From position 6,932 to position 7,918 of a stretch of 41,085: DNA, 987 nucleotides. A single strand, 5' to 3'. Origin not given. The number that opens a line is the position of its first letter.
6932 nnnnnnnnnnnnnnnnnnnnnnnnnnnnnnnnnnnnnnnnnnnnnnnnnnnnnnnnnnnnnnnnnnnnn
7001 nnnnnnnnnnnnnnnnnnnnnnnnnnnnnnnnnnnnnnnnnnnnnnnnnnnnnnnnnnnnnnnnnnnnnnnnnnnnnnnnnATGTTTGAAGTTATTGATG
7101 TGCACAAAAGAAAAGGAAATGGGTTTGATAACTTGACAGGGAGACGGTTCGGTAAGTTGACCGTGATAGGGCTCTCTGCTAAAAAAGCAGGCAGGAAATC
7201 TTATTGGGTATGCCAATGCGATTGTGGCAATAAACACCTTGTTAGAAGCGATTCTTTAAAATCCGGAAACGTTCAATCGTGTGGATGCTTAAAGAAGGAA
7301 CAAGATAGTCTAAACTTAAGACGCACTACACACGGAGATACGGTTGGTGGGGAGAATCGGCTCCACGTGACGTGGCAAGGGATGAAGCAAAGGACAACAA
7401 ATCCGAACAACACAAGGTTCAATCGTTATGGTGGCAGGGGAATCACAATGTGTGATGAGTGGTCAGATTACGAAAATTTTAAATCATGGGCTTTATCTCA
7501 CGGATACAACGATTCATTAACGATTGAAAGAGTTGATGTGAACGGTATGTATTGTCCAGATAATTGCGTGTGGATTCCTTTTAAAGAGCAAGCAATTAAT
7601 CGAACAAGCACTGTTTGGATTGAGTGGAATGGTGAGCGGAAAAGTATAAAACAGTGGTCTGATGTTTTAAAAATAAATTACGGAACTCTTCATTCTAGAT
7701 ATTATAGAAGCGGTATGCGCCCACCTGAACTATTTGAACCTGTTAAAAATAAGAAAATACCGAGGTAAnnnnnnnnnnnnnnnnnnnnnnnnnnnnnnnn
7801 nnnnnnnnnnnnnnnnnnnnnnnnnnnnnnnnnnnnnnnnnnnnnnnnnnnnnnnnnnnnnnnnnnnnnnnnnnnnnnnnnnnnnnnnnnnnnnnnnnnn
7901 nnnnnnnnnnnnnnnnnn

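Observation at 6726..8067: Group I intron with a homing-endonuclease ORF interrupts the HK97-gp10-like tail completion gene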

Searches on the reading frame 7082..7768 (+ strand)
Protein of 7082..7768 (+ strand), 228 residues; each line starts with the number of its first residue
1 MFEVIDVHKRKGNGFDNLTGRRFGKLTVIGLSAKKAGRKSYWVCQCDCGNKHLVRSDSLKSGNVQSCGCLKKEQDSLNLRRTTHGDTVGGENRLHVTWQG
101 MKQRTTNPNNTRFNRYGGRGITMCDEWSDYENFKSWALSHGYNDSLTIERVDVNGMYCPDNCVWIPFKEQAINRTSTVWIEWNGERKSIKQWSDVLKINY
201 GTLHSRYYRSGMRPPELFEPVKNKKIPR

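Call 5: search_protein_families(library=pfam, proteins=[window:7082-7765:+], max_evalue=1)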
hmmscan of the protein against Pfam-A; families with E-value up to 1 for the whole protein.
seq(228 aa): 1 family
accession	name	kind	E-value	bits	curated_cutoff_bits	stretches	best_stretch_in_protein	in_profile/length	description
PF21817.3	CapR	-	1.8e-05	25.3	24.2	1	24-69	14-66/67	CapR homology domain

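Call 6: search_protein_families(library=phrogs, proteins=[window:7082-7765:+], max_evalue=0.01)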
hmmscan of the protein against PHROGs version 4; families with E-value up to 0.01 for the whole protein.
seq(228 aa): 8 families
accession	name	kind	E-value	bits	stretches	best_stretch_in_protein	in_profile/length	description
phrog_374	-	DNA, RNA and nucleotide metabolism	2.4e-76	258.9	1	9-210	188-391/617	HNH endonuclease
phrog_3377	-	DNA, RNA and nucleotide metabolism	1.2e-44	153.6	1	91-224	11-143/196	HNH endonuclease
phrog_8790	-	DNA, RNA and nucleotide metabolism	2.9e-27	97.1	1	91-190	22-123/241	restriction endonuclease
phrog_2081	-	DNA, RNA and nucleotide metabolism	9.4e-22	78.7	1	38-179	47-200/433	HNH endonuclease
phrog_953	-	DNA, RNA and nucleotide metabolism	4.8e-18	66.7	1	91-171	221-302/420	HNH endonuclease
phrog_18493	-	unknown function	5.2e-09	37.3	1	14-82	56-120/136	-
phrog_27240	-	unknown function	3.6e-06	28.4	1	20-78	9-64/132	-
phrog_22195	-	unknown function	2.1e-05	25.3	1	16-83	8-71/148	-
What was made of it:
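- phrog_374 and phrog_3377 ('HNH endonuclease') match at E = 2e-76 and 1e-44 (call 6).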

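Call 47: search_solved_structures(query=window:7082-7765:+, max_evalue=1, show_alignments=2)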
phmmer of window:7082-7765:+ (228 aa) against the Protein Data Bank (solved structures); distinct sequences matched with E-value up to 1: 0.

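Call 48: search_protein_families(library=ncbifam, proteins=[window:7082-7765:+], max_evalue=0.1)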
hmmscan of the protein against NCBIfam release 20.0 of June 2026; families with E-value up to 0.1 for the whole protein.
window:7082-7765:+ (228 aa): 0 families
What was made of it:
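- On HNH (beta-beta-alpha-Me) homing endonuclease: No NCBIfam hit (call 48).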

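Call 49: find_homologous_proteins(query=window:7082-7765:+, max_evalue=0.00001)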
Query window:7082-7765:+ (228 aa): 7967 proteins with E <= 0.00001 among 8000 candidates; the best 120 are listed.
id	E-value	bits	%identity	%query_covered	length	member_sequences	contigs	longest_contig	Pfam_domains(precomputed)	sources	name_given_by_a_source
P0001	1.9e-138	478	87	100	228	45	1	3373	-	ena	-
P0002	8.3e-105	368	69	100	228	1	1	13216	-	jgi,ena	-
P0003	1.2e-98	348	62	100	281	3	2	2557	-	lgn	-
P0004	4.6e-96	339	64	100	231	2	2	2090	-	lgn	-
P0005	8.3e-96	338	65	97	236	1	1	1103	PF21817.4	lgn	-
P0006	1.2e-95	338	65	97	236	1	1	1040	-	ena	-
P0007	2.2e-95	337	65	97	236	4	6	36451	PF21817.4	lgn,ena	-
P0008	1.0e-94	335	65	100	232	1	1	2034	PF21817.4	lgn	-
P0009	1.2e-94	335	67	97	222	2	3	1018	-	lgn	-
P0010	2.3e-94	334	65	97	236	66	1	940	PF21817.4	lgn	-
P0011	1.3e-93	331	64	98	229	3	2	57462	-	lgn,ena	-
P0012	4.5e-93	329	62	100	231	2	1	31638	-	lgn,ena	-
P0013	8.4e-93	328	64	97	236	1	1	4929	-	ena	-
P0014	2.5e-92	327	63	100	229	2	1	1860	-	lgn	-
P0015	5.7e-92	326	63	100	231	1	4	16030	-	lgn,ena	-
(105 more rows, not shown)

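Call 61: find_related_loci(query=window:7082-7765:+, collection=genome_contigs, flank=3000)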
Query window:7082-7765:+ (228 aa) in genome_contigs; peptide patterns used: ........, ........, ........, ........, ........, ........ (x = any residue, [..] = any of these).
53 stretches matched a pattern; 7 encode a relative of the query (tblastn E <= 1e-3); 7 distinct loci.
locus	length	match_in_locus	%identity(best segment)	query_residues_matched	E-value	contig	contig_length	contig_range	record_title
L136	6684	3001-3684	88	1-228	9e-140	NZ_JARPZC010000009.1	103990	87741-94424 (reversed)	Enterococcus dongliensis strain K4 NODE_9_length_103990_cov_688.864213, whole genome shotgun sequence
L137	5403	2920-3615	46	2-225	1e-64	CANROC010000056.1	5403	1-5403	MAG: uncultured Oscillospiraceae bacterium isolate Lapin-020__bin26 genome assembly, contig: Lapin-020__NODE_23335_lengt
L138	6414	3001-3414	51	4-80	4e-15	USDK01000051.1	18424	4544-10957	uncultured Lachnospiraceae bacterium isolate UMGS1617 genome assembly, contig: NODE_1677_length_18424_cov_8.191736, whol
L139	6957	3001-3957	45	13-76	1e-13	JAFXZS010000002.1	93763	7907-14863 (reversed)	MAG: Clostridia bacterium isolate RGIG6893 Sheep_Rumen-5__c4144, whole genome shotgun sequence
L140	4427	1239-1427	52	17-76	3e-13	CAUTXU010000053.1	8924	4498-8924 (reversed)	MAG TPA_asm: uncultured Streptococcus sp. isolate ERR10228886_bin.6_MetaWRAP_v1.3_MAG genome assembly, contig: ERZ216595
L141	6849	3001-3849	51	17-81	3e-13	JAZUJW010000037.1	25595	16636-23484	MAG: Oscillospiraceae bacterium isolate T1900045250_TH20190020.MAGScoT_cleanbin_000013 SGB_5760_k141_4677458, whole geno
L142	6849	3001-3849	51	17-81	8e-13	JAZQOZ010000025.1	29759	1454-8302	MAG: Oscillospiraceae bacterium isolate T1900045242_TH20190012.MAGScoT_cleanbin_000001 SGB_5541_k141_865542, whole genom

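Call 65: predict_structure(alignment_id=A2)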
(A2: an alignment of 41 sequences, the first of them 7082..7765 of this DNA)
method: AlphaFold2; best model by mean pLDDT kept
length: 228 residues; sequences in the alignment: 41
mean_pLDDT: 86.0   pTM: 0.49
mean pLDDT of the five models: 86.0, 84.9, 84.3, 82.1, 81.5
residues with pLDDT >= 90: 135; 70-90: 65; 50-70: 20; < 50: 8
segments of 3 or more residues with pLDDT < 50: 82-89
pLDDT, mean of each block of 10 residues (from residue 1): 78 75 93 86 93 91 90 76 46 85 94 92 93 94 90 92 89 78 92 93 94 94 66
secondary structure, 60 per line:
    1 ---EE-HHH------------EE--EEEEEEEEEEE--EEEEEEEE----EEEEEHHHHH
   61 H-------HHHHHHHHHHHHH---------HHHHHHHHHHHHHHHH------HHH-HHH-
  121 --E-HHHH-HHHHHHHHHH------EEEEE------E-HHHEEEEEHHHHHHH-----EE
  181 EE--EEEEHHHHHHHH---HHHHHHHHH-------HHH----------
elements in order: E26-36 E39-46 E51-55 H56-61 H69-81 H91-106 H125-128 H130-139 E146-150 E162-166 H167-173 E179-182 E185-188 H189-196 H200-208

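Call 72: search_solved_structures(query=A2, max_evalue=10, show_alignments=2)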
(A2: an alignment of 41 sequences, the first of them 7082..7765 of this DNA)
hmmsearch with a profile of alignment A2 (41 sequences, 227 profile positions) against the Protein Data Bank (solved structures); distinct sequences matched with E-value up to 10: 4.
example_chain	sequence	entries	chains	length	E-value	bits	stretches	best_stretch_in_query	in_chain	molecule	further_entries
3n2q_A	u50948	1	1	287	0.18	14.3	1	153-187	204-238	Sex pheromone staph-cAM373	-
3wo1_A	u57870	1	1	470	1.8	10.9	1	131-159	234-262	Alanine-anticapsin ligase BacD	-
3wnz_A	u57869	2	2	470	1.8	10.9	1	131-159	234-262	Alanine-anticapsin ligase BacD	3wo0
3vmm_A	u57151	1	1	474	1.8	10.9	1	131-159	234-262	Alanine-anticapsin ligase BacD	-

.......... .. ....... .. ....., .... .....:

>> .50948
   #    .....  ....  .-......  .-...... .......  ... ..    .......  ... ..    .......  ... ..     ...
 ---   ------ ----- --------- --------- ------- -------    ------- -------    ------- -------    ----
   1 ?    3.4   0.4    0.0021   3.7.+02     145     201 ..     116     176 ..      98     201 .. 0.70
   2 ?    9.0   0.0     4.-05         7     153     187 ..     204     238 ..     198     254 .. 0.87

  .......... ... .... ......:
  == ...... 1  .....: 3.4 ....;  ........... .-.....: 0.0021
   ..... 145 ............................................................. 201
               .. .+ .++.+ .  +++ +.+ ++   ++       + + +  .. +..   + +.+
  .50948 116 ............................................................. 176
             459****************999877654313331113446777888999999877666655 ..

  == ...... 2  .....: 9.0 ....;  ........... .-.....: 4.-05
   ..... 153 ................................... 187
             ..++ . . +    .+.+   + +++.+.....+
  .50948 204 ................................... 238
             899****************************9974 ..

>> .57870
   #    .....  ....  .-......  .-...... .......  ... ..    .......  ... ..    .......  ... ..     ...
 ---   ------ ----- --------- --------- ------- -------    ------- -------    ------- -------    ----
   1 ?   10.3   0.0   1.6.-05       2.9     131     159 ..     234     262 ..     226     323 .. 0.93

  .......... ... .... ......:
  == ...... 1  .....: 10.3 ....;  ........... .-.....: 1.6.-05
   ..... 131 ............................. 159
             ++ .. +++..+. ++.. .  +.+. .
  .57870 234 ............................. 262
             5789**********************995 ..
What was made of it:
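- Closest known: Group I introns with HNH-type homing endonucleases in phages of Gram-positive bacteria. Different: There is no detectable sequence match between the ORF and I-HmuI or any other solved structure (calls 47, 72).
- No PDB sequence matches (calls 47, 72).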

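Call 73: search_protein_families(library=pfam, alignment_id=A2, max_evalue=0.01)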
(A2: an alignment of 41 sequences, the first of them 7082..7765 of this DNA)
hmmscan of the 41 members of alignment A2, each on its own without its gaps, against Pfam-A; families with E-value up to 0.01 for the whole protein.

A. member 1, window:7082-7765:+ (228 aa): 1 family
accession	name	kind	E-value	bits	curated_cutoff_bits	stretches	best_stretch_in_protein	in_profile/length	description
PF21817.3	CapR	-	1.8e-05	25.3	24.2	1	24-69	14-66/67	CapR homology domain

B. families by the number of members that match (of 41 scanned): 5 families
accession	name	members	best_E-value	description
PF21817.3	CapR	38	5.4e-07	CapR homology domain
PF05225.22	HTH_psq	2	0.00067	helix-turn-helix, Psq domain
PF04545.22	Sigma70_r4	1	0.00065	Sigma-70, region 4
PF14302.11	DUF4377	1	0.0092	Domain of unknown function (DUF4377)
PF07022.19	Phage_CI_repr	1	0.0093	Bacteriophage CI repressor helix-turn-helix domain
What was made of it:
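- On HNH (beta-beta-alpha-Me) homing endonuclease: No Pfam HNH family in the window ORF or in any of 41 homologues (calls 5, 73).
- No curated nuclease model matches any of 41 family members (call 73).
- Tried and rejected: Endonuclease class: sequence search against the PDB with the single protein and with a 41-sequence profile (calls 47, 72), NCBIfam (call 48), and Pfam on all 41 homologues (call 73) all gave no nuclease family.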
